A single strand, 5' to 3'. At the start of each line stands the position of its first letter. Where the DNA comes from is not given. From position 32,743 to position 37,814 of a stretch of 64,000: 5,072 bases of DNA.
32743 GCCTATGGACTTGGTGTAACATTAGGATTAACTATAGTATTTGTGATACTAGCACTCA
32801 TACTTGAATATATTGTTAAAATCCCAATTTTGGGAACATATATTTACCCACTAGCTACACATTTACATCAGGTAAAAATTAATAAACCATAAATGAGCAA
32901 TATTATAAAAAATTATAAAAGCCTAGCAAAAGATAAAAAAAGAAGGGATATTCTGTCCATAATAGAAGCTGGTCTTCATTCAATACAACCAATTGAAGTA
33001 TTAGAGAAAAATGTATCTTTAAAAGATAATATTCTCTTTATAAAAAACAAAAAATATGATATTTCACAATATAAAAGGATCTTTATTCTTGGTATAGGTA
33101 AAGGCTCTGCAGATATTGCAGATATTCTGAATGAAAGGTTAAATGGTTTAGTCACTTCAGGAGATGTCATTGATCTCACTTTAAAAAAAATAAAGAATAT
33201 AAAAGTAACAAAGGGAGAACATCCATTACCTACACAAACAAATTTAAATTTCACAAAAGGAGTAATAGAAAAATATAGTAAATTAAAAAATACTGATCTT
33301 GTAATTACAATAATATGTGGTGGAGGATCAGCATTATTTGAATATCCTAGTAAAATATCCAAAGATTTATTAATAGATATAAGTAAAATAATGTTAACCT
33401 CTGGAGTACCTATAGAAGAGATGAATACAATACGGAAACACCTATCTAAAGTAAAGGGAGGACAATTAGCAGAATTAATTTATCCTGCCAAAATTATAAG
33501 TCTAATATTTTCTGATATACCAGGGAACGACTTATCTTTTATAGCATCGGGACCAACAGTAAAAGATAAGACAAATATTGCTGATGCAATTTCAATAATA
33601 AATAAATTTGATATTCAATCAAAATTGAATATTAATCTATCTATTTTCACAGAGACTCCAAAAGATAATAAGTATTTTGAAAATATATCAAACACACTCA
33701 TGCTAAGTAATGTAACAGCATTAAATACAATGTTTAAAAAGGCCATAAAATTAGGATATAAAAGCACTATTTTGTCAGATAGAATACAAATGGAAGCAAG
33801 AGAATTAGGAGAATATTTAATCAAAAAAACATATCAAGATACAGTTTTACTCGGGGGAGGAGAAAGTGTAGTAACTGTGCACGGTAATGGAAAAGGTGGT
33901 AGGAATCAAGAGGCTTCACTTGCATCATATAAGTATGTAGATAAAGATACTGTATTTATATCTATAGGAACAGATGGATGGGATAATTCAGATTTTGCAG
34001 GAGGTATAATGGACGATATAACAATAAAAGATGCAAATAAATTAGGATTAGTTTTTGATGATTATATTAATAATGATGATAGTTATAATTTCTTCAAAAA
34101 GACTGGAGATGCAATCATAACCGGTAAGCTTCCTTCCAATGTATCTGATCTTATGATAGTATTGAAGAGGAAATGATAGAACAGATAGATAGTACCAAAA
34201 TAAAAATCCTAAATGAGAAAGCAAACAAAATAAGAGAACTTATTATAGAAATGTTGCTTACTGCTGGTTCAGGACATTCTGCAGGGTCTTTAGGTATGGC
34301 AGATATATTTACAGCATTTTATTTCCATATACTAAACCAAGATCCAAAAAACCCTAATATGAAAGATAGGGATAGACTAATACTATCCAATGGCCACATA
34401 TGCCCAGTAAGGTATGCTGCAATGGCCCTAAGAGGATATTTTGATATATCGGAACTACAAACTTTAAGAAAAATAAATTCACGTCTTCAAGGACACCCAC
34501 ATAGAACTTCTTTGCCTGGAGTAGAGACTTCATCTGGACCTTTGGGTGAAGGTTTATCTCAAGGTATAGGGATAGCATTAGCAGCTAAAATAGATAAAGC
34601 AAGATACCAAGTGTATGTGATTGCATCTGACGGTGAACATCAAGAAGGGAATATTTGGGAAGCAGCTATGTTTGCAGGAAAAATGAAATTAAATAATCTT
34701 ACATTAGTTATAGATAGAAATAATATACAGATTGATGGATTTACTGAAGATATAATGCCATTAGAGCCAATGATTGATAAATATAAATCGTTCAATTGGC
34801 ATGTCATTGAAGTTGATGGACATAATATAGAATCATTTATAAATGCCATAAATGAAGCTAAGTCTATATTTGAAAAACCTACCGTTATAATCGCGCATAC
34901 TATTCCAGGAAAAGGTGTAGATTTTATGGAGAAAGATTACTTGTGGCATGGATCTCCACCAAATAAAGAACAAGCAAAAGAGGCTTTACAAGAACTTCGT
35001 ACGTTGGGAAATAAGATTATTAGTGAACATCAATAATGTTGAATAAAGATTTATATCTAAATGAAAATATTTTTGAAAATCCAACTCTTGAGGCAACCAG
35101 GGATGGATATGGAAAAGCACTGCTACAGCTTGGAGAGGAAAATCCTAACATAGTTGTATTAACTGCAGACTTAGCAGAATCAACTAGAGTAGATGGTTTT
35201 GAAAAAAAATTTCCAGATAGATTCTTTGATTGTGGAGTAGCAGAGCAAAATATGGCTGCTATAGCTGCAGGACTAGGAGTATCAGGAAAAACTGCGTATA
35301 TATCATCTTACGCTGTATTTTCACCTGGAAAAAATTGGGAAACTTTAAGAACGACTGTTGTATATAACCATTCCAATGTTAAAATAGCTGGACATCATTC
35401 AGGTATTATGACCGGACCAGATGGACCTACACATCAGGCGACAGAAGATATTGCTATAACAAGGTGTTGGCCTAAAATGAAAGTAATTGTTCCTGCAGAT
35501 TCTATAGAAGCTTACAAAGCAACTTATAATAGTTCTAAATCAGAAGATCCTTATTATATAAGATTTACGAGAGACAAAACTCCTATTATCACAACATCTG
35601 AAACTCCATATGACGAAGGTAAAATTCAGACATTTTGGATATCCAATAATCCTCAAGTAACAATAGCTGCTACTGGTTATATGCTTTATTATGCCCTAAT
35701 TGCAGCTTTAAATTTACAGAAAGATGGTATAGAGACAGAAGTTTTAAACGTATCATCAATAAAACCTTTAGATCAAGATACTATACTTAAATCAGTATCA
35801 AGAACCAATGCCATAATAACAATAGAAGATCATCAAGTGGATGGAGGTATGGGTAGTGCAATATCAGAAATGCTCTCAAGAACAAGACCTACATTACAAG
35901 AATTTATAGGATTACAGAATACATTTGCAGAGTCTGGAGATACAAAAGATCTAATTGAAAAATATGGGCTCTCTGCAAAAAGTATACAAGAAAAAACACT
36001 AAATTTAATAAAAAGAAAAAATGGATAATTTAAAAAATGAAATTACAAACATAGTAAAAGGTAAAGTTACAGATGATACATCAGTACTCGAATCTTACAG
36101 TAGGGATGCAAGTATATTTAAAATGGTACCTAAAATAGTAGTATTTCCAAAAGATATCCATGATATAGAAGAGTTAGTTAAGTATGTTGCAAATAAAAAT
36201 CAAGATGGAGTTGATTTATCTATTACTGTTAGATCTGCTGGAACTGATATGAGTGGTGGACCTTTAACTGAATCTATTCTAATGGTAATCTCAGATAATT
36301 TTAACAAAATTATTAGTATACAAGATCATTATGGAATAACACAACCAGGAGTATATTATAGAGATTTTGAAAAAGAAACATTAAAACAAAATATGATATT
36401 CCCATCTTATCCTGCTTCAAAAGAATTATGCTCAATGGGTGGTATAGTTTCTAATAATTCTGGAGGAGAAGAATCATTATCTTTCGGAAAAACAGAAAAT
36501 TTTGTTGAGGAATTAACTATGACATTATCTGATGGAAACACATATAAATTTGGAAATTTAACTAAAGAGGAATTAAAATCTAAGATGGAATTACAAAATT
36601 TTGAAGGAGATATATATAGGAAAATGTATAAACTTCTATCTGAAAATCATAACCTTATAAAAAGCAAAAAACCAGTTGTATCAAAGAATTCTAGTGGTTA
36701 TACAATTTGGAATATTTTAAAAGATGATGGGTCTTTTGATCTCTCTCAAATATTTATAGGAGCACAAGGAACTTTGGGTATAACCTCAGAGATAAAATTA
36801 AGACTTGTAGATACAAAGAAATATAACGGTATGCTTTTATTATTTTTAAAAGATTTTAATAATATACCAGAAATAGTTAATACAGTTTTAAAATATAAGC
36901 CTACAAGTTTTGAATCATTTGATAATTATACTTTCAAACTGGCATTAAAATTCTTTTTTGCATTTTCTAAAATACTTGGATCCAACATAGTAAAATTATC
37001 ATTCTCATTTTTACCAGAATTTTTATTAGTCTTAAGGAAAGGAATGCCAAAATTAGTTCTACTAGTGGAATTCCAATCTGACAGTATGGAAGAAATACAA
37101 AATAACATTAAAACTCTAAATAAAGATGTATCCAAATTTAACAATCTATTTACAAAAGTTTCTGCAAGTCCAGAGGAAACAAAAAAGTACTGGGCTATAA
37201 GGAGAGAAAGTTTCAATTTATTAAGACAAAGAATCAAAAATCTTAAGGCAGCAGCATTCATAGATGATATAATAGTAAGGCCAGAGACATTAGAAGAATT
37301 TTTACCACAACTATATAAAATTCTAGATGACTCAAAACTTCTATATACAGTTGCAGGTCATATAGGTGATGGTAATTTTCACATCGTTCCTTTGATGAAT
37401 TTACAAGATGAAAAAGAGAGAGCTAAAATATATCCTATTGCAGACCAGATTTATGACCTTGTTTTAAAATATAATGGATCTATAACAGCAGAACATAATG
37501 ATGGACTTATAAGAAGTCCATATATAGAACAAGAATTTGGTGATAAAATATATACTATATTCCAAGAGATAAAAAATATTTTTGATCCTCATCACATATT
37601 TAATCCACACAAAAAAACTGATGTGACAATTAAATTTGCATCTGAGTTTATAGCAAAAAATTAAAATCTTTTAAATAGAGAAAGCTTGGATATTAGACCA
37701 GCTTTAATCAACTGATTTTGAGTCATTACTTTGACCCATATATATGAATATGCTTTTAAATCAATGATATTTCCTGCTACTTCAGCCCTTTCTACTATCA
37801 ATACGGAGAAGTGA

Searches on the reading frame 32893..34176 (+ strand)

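Call 82: search_protein_families(library=pfam, proteins=[window:32893-34176:+], max_evalue=0.00001)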
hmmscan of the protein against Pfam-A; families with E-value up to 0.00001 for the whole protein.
window:32893-34176:+ (427 aa): 2 families
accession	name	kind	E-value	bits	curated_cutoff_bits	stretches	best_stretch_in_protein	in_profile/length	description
PF13660.11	DUF4147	-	6.6e-65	219.3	23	1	21-245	3-225/234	Domain of unknown function (DUF4147)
PF05161.18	MOFRL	-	2.9e-26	92.2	28.3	1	318-419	2-106/106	MOFRL family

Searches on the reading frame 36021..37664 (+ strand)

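Call 82: search_protein_families(library=pfam, proteins=[window:36021-37664:+], max_evalue=0.00001)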
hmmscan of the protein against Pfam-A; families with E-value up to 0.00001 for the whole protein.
window:36021-37664:+ (547 aa): 2 families
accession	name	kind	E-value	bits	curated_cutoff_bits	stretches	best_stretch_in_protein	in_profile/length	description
PF02913.24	FAD-oxidase_C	-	1.4e-43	149.9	21.2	1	271-531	7-247/248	FAD linked oxidases, C-terminal domain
PF01565.28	FAD_binding_4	-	3.3e-23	82.4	26.4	1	37-177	1-138/139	FAD binding domain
